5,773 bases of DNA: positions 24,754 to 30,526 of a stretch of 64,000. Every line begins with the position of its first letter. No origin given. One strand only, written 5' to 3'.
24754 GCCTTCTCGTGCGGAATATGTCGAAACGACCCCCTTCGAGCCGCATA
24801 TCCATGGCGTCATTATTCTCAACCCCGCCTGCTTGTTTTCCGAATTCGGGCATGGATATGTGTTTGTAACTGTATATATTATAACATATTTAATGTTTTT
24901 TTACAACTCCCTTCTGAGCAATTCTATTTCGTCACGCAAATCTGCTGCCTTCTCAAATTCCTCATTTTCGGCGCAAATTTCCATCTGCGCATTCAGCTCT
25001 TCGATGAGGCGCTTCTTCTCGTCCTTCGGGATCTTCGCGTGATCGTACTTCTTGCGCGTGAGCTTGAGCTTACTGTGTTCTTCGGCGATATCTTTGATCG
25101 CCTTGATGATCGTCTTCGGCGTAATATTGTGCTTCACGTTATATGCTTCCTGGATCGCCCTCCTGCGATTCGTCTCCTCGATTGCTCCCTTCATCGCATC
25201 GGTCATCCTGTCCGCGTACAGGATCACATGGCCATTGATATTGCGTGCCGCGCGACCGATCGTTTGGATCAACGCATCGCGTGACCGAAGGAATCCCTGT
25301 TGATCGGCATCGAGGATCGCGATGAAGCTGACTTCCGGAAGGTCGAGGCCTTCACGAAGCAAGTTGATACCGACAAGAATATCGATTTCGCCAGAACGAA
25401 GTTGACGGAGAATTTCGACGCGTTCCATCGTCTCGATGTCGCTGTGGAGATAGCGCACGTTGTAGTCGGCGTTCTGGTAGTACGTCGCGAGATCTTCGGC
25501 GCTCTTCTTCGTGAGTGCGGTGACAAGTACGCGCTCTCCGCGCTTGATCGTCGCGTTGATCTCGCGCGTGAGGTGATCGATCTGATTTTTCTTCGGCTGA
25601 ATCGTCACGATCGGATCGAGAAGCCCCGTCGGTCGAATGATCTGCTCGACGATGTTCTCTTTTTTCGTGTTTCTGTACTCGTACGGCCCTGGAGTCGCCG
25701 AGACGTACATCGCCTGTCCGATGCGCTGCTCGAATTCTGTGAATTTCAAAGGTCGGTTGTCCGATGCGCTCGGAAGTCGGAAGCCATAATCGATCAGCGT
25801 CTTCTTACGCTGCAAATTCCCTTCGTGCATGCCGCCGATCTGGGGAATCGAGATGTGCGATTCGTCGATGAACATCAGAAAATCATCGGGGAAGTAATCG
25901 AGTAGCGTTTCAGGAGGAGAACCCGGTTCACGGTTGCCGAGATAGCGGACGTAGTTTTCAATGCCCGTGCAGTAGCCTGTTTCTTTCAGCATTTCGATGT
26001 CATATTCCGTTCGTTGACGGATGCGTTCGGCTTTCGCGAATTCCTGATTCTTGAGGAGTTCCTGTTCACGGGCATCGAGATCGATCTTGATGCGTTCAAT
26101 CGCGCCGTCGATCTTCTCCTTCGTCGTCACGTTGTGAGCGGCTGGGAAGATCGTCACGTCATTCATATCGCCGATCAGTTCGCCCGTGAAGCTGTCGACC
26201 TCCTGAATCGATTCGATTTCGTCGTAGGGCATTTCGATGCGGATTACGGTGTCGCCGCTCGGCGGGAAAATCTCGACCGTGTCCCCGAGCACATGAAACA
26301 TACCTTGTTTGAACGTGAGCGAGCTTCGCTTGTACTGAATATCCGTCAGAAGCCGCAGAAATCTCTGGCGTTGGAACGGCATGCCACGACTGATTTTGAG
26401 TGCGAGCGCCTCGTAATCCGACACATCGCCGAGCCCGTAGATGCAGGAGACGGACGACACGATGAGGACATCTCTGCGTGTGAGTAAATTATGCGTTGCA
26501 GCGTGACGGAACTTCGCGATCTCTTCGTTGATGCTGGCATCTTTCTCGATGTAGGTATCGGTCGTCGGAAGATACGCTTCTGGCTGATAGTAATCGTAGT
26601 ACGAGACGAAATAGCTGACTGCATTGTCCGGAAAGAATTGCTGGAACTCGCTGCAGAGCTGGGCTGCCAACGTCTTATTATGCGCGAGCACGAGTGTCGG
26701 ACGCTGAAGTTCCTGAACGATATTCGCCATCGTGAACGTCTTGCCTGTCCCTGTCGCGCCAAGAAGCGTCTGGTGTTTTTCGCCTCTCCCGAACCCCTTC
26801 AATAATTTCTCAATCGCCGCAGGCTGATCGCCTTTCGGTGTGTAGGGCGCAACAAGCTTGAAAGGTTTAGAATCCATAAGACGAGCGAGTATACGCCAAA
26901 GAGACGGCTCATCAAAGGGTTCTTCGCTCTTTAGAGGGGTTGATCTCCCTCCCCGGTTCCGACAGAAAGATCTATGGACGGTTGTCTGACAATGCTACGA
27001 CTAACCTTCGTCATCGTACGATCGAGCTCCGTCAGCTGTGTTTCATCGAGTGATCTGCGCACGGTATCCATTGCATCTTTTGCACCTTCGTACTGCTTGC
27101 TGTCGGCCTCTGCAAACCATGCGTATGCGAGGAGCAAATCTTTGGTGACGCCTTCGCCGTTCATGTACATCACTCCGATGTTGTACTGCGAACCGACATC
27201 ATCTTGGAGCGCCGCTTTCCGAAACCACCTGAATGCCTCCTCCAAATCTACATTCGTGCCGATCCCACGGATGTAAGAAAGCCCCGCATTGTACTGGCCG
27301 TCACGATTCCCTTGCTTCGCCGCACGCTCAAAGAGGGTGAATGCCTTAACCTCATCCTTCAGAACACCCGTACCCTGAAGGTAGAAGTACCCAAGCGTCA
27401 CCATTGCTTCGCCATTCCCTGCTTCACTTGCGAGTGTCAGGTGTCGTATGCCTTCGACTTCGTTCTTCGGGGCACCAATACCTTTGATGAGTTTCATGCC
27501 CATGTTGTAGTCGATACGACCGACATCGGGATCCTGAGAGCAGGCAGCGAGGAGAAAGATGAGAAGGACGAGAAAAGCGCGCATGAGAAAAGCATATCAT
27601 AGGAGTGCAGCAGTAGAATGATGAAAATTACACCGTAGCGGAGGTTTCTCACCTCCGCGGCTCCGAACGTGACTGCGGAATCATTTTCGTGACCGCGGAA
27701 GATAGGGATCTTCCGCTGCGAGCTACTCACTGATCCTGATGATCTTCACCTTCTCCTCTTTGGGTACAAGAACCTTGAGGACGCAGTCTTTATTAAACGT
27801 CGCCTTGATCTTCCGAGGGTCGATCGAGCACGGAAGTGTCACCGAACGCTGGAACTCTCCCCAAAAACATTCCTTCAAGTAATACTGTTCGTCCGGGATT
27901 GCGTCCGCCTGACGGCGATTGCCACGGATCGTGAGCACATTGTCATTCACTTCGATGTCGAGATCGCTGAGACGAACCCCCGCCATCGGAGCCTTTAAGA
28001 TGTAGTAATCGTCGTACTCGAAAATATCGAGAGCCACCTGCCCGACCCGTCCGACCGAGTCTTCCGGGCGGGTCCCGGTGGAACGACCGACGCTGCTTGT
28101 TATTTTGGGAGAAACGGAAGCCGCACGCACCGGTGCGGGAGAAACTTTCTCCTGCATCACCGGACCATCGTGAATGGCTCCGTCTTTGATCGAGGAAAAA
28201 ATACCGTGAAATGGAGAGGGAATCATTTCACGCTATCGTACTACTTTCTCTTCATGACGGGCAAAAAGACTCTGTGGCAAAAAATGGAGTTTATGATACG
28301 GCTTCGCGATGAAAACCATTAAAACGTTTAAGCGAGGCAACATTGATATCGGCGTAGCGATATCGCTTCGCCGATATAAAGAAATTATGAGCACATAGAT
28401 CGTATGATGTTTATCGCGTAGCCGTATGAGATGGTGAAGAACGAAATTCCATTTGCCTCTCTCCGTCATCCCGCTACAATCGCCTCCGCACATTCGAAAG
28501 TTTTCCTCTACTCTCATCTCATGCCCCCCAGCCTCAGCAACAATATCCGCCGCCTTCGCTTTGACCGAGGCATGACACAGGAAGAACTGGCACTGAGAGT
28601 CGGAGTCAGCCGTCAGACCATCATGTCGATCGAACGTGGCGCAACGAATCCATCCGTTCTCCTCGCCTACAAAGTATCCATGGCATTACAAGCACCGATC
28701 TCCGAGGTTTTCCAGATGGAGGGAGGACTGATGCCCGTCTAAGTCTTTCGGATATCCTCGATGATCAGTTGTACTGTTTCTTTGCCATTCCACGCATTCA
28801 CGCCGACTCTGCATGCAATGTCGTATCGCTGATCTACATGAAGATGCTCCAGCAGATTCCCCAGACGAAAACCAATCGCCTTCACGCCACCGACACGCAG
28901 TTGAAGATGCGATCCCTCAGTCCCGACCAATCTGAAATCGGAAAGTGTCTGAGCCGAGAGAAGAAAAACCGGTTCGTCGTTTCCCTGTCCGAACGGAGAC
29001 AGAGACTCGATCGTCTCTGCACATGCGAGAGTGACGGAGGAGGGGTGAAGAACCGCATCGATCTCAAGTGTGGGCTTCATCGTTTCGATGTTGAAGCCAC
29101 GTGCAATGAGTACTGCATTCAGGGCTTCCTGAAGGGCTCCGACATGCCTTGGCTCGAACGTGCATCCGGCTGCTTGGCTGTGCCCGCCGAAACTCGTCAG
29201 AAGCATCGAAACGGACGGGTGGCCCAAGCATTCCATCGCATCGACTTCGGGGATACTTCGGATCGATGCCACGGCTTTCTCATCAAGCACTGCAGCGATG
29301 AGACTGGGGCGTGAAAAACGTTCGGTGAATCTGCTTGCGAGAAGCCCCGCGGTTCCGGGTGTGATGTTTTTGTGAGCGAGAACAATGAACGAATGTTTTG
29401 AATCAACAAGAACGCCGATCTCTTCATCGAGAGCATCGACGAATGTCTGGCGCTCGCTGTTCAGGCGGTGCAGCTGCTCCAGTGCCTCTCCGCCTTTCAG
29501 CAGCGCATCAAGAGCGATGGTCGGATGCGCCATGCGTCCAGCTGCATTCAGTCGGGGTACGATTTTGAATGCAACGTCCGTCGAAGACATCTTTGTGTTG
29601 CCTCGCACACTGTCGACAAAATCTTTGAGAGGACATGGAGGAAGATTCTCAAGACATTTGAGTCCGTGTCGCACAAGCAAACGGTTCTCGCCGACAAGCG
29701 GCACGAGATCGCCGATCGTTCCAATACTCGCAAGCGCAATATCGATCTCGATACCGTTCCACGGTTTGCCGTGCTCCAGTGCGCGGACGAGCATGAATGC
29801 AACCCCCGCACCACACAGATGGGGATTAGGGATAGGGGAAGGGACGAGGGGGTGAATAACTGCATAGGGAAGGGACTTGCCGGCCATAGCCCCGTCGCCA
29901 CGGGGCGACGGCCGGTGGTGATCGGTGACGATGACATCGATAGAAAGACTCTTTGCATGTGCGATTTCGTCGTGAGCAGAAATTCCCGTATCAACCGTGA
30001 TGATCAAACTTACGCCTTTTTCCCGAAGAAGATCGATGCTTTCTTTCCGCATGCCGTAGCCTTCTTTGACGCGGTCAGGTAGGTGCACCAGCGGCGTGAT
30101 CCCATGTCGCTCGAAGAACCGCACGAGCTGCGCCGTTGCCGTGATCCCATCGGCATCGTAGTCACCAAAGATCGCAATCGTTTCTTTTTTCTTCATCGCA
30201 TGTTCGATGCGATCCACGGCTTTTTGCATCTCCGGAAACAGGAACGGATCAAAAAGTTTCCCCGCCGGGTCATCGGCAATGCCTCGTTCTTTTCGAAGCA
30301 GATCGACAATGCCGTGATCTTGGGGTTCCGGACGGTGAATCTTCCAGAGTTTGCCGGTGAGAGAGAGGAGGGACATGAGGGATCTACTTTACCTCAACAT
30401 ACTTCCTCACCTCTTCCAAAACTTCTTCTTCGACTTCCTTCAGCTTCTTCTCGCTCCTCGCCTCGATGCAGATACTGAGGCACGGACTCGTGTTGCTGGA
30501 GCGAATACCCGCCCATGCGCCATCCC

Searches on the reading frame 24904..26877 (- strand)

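Call 53: search_protein_families(library=pfam, proteins=[window:24904-26877:-], max_evalue=0.001)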
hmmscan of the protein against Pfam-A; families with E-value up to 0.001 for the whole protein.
window:24904-26877:- (658 aa): 7 families
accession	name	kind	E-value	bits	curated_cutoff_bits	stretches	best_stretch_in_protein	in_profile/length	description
PF17757.6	UvrB_inter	-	1.9e-24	86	22.9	1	160-248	1-90/91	UvrB interaction domain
PF12344.14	UvrB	-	1.5e-22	79.6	27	1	553-595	1-43/43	Ultra-violet resistance protein B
PF00271.37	Helicase_C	-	1.9e-20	73.6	23.5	1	433-546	3-109/110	Helicase conserved C-terminal domain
PF04851.21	ResIII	-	1.5e-13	51.5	22.5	1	16-88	6-83/164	Type III restriction enzyme, res subunit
PF02151.25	UVR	-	4.4e-09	36.3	21.5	1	622-656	1-35/36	UvrB/uvrC motif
PF00270.35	DEAD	-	2.2e-05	24.7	26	1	17-84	3-71/167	DEAD/DEAH box helicase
PF13604.12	AAA_30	-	7.8e-05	22.9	27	0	17-77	5-65/191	AAA domain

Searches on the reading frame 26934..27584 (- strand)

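Call 53: search_protein_families(library=pfam, proteins=[window:26934-27584:-], max_evalue=0.001)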
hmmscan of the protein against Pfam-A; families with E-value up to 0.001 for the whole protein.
window:26934-27584:- (217 aa): 1 family
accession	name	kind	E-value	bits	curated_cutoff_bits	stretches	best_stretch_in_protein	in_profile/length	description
PF08238.18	Sel1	-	1.8e-33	114.2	30.7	3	59-93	2-36/36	Sel1 repeat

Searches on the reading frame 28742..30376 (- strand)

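Call 53: search_protein_families(library=pfam, proteins=[window:28742-30376:-], max_evalue=0.001)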
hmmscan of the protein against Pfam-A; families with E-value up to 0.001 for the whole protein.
window:28742-30376:- (545 aa): 3 families
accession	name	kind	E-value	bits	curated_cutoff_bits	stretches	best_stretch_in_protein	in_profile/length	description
PF17768.7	RecJ_OB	-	5.4e-26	91.2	27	1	439-541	1-107/107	RecJ OB domain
PF01368.27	DHH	-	8.2e-20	71.8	28.1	1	66-204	1-108/125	DHH family, N-terminal domain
PF02272.25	DHHA1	-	1.4e-07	32.3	25.9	1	329-423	3-100/102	DHHA1 domain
